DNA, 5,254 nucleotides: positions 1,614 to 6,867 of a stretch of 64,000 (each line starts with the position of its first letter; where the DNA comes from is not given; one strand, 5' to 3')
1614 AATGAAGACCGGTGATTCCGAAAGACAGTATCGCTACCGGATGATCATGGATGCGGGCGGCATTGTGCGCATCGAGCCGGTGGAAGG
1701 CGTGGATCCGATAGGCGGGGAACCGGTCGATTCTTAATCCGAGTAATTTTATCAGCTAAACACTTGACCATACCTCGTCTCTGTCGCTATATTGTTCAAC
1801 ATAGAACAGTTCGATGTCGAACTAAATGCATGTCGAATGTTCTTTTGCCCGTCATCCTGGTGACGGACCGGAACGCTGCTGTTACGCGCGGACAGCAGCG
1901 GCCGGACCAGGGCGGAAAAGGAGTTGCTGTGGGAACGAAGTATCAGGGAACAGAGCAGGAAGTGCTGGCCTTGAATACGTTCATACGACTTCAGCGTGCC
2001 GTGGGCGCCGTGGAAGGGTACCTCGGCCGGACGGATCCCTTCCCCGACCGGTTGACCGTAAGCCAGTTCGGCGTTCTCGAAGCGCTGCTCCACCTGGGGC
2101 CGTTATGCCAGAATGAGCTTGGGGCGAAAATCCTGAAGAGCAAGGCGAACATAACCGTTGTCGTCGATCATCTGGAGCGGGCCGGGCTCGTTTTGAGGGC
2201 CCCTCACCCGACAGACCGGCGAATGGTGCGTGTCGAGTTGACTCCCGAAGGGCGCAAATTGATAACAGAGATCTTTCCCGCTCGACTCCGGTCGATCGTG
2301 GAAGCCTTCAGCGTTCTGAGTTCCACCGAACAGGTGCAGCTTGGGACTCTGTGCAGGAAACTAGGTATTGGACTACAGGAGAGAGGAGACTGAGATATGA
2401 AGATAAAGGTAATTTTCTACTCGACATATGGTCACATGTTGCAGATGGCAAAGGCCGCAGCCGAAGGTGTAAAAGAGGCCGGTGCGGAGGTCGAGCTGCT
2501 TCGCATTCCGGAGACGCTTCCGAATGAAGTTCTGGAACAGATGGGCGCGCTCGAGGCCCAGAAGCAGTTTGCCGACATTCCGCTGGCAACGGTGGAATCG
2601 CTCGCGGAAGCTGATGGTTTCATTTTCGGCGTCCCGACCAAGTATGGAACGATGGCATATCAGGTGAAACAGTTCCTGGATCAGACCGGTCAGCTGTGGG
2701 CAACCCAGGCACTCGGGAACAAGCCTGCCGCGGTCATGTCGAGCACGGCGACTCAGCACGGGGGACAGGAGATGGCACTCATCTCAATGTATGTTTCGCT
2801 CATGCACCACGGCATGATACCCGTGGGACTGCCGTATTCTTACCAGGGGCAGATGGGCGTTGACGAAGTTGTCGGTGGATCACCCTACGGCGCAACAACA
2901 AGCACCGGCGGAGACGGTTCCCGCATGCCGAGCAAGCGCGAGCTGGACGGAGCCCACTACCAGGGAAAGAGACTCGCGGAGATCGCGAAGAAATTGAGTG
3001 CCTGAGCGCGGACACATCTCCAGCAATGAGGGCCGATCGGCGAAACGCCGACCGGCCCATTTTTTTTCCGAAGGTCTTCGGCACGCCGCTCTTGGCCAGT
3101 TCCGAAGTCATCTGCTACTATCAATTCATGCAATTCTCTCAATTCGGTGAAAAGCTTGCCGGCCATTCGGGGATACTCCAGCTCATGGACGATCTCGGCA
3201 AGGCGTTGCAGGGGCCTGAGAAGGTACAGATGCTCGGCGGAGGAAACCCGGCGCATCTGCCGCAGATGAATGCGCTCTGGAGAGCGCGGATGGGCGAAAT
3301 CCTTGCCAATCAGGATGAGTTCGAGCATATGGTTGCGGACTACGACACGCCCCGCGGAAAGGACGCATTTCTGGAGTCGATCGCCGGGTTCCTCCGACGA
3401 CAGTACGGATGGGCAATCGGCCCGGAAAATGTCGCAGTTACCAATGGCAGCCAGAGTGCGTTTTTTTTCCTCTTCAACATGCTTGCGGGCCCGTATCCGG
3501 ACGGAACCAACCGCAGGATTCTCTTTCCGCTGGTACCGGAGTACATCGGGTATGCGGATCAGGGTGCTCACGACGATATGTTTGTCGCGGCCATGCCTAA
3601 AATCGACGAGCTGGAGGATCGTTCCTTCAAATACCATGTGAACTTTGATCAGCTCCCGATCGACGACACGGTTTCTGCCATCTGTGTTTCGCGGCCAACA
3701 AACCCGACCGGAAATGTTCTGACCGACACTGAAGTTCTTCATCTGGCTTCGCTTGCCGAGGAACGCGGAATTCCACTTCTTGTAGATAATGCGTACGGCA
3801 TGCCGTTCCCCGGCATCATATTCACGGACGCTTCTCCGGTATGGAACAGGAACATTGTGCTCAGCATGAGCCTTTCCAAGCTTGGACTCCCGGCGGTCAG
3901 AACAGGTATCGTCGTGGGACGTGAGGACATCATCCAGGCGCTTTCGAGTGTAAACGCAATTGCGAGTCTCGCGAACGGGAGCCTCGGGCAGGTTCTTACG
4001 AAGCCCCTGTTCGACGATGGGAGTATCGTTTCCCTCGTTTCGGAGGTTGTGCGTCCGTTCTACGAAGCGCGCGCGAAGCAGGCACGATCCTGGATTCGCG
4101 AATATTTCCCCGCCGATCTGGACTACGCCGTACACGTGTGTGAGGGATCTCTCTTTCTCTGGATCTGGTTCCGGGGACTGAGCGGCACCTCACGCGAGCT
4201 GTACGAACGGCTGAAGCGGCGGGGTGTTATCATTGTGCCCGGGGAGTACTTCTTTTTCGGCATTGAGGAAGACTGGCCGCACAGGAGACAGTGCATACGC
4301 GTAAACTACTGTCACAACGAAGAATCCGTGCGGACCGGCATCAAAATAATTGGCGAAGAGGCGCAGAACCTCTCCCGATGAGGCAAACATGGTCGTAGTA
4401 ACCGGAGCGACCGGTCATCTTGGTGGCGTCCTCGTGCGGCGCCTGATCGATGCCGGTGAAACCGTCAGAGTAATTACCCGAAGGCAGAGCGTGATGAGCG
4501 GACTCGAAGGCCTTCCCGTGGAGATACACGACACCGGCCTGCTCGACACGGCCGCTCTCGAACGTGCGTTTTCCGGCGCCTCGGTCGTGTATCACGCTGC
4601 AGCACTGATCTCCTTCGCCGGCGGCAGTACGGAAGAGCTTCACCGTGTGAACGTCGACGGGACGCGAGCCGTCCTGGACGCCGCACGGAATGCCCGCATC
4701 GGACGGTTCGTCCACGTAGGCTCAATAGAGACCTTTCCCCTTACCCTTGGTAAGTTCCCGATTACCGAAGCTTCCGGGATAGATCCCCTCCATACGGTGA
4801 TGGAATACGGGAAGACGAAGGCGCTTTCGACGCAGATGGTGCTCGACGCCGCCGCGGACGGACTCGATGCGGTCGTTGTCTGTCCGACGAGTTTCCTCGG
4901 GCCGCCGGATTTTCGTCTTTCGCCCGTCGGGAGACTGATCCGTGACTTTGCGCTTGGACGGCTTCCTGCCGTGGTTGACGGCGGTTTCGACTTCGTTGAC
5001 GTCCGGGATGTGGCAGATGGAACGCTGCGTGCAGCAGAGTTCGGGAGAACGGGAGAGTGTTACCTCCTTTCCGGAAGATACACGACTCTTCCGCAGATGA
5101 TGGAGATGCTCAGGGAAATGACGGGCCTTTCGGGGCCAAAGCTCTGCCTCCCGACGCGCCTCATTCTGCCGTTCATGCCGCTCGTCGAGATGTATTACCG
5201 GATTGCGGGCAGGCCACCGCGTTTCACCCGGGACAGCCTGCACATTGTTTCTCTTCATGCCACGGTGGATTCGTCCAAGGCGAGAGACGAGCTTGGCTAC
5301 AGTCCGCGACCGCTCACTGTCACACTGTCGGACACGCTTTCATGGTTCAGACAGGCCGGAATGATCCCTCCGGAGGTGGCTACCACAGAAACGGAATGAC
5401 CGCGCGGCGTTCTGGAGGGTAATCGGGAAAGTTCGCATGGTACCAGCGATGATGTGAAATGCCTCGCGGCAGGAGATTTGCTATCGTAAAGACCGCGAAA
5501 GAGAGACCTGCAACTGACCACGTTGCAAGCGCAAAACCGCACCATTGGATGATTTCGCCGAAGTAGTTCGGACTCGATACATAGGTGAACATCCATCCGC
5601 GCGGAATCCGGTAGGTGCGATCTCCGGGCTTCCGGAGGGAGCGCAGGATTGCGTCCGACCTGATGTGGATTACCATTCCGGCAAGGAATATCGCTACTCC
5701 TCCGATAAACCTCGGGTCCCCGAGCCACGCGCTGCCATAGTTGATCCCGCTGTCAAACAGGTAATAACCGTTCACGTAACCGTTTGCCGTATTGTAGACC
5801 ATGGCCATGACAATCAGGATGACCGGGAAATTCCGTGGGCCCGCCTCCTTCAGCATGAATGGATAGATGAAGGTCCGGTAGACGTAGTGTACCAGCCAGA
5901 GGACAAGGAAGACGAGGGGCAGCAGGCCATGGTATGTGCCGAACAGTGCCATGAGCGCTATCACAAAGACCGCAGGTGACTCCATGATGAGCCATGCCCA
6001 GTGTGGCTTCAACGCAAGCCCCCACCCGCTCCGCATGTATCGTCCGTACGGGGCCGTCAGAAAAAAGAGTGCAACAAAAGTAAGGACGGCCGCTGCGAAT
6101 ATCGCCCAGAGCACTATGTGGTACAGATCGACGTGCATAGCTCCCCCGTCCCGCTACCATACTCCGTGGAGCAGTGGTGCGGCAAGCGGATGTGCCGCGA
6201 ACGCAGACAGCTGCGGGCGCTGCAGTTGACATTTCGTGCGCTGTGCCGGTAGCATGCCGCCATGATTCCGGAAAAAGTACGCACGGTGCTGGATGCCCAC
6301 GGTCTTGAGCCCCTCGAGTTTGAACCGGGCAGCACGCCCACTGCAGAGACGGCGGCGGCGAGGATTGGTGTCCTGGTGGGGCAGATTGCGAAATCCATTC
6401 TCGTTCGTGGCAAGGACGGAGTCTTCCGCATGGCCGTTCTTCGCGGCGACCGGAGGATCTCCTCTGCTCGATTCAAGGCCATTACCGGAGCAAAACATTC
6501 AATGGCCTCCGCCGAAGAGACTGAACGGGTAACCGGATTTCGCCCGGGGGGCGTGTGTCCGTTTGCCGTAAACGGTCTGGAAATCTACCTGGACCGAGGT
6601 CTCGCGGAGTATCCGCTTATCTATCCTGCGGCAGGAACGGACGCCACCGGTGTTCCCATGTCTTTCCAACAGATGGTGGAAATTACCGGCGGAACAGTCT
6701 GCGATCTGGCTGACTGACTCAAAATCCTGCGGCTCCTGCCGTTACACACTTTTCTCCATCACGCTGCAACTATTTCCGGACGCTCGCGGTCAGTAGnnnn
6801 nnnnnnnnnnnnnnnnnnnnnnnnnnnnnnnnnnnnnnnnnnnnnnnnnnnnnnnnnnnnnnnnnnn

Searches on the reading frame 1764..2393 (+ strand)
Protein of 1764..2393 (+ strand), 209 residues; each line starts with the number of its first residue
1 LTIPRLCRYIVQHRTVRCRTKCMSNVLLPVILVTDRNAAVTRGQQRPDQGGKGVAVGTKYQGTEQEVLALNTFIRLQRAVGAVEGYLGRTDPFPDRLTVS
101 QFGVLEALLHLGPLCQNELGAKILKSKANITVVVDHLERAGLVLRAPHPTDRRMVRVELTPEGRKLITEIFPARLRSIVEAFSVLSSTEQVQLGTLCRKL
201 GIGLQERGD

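Call 19: search_protein_families(library=pfam, proteins=[window:1764-2393:+], max_evalue=0.00001)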
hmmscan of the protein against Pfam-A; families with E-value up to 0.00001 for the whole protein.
window:1764-2393:+ (209 aa): 3 families
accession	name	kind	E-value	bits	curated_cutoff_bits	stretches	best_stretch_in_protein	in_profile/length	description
PF01047.28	MarR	-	6.7e-12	45.6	24.6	1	97-155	1-59/59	MarR family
PF12802.13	MarR_2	-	7.8e-11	42.4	27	1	97-153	3-60/61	MarR family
PF22381.2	Staph_reg_Sar_Rot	-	6.6e-06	26.6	27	0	96-170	11-85/85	Transcriptional regulator SarA/Rot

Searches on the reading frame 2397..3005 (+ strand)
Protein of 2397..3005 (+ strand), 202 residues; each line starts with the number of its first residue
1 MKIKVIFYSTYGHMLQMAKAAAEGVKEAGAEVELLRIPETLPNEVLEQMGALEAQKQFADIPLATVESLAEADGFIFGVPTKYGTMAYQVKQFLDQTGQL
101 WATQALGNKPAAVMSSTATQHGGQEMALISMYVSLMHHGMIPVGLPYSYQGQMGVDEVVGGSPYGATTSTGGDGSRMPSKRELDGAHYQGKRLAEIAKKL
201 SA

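Call 19: search_protein_families(library=pfam, proteins=[window:2397-3005:+], max_evalue=0.00001)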
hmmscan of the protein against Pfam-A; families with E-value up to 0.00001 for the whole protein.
window:2397-3005:+ (202 aa): 3 families
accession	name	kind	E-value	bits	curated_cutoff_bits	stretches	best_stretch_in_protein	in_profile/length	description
PF03358.20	FMN_red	-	7.3e-17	61.8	24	1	3-145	3-142/152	NADPH-dependent FMN reductase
PF00258.30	Flavodoxin_1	-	3.9e-11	43.7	25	1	5-129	1-133/143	Flavodoxin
PF02525.22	Flavodoxin_2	-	2.7e-08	34.2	27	1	1-121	1-139/198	Flavodoxin-like fold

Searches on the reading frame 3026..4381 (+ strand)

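Call 19: search_protein_families(library=pfam, proteins=[window:3026-4381:+], max_evalue=0.00001)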
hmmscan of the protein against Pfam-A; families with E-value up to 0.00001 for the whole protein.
window:3026-4381:+ (451 aa): 1 family
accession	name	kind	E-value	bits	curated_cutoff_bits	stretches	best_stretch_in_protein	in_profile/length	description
PF00155.27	Aminotran_1_2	-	4e-22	79.3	19.7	1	99-440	31-359/361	Aminotransferase class I and II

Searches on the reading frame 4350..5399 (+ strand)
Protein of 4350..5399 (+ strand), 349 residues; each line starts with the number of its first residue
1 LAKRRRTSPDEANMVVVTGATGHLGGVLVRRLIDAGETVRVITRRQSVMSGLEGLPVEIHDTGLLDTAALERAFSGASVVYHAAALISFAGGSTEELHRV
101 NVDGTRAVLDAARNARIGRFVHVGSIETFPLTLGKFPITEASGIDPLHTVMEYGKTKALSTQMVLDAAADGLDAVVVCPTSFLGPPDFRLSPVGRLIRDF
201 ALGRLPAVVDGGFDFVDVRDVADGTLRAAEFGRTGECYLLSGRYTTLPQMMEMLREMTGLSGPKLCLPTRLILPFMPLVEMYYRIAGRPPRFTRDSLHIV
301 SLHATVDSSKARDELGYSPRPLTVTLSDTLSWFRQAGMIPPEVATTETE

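Call 19: search_protein_families(library=pfam, proteins=[window:4350-5399:+], max_evalue=0.00001)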
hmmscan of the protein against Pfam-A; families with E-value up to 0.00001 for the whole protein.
window:4350-5399:+ (349 aa): 8 families
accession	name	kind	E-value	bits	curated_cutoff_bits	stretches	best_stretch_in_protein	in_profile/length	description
PF01370.27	Epimerase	-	5.6e-34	118.1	20.9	1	15-236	1-235/240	NAD dependent epimerase/dehydratase family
PF01073.25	3Beta_HSD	-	5.2e-20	72.1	22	1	16-169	1-162/280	3-beta hydroxysteroid dehydrogenase/isomerase family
PF13460.12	NAD_binding_10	-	9.1e-15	55.4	27.2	1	19-182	1-146/184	NAD(P)H-binding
PF16363.11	GDP_Man_Dehyd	-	4.5e-14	53.1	27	1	17-320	2-322/332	GDP-mannose 4,6 dehydratase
PF07993.18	NAD_binding_4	-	8.9e-14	51.7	20.1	1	65-183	77-208/258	Male sterility protein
PF05368.20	NmrA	-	6.9e-11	42.7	27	1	13-122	3-104/298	NmrA-like family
PF04321.23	RmlD_sub_bind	-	1.1e-07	31.7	27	1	15-168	3-140/287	RmlD substrate binding domain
PF02719.21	Polysacc_synt_2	-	1.3e-06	28.3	20.2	1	15-123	1-126/293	Polysaccharide biosynthesis protein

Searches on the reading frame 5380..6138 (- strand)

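Call 19: search_protein_families(library=pfam, proteins=[window:5380-6138:-], max_evalue=0.00001)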
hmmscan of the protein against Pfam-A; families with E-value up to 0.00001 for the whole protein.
window:5380-6138:- (252 aa): 2 families
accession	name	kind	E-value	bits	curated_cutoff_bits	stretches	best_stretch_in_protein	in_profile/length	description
PF02544.21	Steroid_dh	-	7.2e-54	182.3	22.6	1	103-252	2-150/150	3-oxo-5-alpha-steroid 4-dehydrogenase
PF06966.17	DUF1295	-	1.1e-06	28.7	20.4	1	147-212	124-190/235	Protein of unknown function (DUF1295)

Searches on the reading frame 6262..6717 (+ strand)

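Call 19: search_protein_families(library=pfam, proteins=[window:6262-6717:+], max_evalue=0.00001)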
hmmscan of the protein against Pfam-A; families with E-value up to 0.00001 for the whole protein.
window:6262-6717:+ (151 aa): 1 family
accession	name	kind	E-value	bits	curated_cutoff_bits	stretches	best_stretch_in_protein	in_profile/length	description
PF04073.20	tRNA_edit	-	2.9e-25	89.2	25.5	1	25-138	4-120/123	Aminoacyl-tRNA editing domain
